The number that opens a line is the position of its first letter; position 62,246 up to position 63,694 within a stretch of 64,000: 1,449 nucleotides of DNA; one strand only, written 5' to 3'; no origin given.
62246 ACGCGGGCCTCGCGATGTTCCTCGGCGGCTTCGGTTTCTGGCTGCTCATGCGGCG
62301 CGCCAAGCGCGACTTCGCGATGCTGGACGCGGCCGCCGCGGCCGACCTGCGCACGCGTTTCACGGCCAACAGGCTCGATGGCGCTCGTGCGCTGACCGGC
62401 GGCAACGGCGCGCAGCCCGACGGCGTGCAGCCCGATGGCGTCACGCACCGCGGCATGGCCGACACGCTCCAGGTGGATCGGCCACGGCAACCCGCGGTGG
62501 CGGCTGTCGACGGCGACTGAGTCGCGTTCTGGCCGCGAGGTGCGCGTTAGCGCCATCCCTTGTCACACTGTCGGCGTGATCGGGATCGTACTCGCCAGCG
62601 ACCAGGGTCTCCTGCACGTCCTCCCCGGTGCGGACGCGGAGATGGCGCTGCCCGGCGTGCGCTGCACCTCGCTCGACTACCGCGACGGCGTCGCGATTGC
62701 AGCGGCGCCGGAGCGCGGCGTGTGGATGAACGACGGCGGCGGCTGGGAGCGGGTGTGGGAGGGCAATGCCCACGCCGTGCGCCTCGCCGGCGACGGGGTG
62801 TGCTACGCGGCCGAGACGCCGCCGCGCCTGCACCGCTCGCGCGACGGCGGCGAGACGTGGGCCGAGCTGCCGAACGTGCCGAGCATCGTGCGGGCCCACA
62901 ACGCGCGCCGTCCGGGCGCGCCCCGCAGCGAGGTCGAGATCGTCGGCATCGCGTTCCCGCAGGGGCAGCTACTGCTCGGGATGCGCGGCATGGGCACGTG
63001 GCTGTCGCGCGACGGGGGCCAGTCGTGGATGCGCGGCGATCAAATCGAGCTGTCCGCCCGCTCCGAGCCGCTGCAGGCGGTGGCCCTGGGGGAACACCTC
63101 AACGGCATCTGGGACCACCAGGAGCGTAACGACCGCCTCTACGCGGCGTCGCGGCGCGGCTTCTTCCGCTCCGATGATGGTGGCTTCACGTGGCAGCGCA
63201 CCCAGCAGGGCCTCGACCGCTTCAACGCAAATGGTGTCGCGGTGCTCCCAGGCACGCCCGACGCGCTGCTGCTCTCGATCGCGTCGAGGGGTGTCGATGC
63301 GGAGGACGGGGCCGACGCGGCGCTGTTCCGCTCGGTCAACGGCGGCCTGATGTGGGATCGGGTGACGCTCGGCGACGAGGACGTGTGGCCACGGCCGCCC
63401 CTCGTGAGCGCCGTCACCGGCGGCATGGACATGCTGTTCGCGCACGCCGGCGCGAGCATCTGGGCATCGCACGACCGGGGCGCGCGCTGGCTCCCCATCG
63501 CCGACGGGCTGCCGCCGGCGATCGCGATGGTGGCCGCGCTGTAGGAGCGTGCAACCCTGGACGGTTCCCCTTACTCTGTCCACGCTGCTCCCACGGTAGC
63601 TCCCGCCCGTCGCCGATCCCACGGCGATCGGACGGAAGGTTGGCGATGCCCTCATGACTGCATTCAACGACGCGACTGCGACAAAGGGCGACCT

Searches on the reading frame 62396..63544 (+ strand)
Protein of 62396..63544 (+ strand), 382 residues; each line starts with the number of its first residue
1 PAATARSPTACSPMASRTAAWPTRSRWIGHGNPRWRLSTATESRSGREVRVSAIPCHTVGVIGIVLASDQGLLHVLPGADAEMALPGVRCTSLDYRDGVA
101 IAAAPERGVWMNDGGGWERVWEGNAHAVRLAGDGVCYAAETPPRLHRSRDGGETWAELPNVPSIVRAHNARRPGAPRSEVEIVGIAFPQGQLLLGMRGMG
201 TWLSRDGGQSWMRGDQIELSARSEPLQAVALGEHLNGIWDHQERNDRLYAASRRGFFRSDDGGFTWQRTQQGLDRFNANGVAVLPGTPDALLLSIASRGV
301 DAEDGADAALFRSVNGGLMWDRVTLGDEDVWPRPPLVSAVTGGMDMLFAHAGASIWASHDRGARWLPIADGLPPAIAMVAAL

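Call 66: search_protein_families(library=pfam, proteins=[window:62396-63544:+], max_evalue=0.001)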
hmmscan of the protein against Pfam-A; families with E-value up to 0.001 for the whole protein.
window:62396-63544:+ (382 aa): 2 families
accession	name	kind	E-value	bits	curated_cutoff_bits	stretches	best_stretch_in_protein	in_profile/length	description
PF15902.12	Sortilin-Vps10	-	6.3e-07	29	33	0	202-323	4-112/446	Sortilin, neurotensin receptor 3,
PF02012.26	BNR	-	9.4e-06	25.3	27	0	147-156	2-11/12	BNR/Asp-box repeat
